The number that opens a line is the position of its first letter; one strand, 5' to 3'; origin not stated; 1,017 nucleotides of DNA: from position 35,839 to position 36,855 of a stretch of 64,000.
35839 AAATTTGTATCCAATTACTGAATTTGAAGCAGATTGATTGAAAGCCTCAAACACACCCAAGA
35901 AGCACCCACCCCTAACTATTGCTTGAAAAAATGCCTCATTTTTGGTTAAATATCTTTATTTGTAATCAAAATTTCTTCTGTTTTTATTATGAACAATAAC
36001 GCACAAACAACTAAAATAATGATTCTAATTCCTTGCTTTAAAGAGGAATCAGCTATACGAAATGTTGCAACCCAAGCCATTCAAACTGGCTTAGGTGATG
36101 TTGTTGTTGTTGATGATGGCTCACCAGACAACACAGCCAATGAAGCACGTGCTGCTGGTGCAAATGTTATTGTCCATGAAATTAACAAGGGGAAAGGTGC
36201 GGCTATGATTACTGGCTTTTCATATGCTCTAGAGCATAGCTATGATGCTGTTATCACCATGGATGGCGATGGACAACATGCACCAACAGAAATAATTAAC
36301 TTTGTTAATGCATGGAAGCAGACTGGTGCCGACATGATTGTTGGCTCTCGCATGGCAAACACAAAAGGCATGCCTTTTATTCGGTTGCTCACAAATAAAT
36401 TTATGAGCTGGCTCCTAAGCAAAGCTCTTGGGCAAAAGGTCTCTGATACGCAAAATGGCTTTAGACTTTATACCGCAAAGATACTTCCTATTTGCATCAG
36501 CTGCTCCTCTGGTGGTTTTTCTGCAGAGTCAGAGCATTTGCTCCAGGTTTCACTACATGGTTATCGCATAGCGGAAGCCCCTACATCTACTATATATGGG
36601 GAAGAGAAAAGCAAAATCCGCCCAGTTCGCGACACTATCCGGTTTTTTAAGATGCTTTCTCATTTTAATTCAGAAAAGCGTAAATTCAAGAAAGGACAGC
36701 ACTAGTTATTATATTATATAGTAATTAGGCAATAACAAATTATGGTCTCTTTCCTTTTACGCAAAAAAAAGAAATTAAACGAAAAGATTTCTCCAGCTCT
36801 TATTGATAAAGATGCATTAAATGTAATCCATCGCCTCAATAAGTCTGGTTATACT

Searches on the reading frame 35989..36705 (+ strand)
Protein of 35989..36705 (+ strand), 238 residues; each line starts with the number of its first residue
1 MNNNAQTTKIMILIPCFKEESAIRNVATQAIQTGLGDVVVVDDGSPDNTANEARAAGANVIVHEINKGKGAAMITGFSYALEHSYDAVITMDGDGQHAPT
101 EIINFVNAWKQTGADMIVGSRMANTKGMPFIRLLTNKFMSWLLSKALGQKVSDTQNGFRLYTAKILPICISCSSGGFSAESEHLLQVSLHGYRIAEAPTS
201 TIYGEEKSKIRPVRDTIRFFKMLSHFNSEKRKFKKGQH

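Call 55: search_protein_families(library=pfam, proteins=[window:35989-36705:+], max_evalue=0.001)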
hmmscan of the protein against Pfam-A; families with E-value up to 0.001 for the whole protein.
window:35989-36705:+ (238 aa): 1 family
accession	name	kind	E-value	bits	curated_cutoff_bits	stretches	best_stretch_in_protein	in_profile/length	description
PF00535.33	Glycos_transf_2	-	5.6e-23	82.1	23.3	1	12-165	2-163/168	Glycosyl transferase family 2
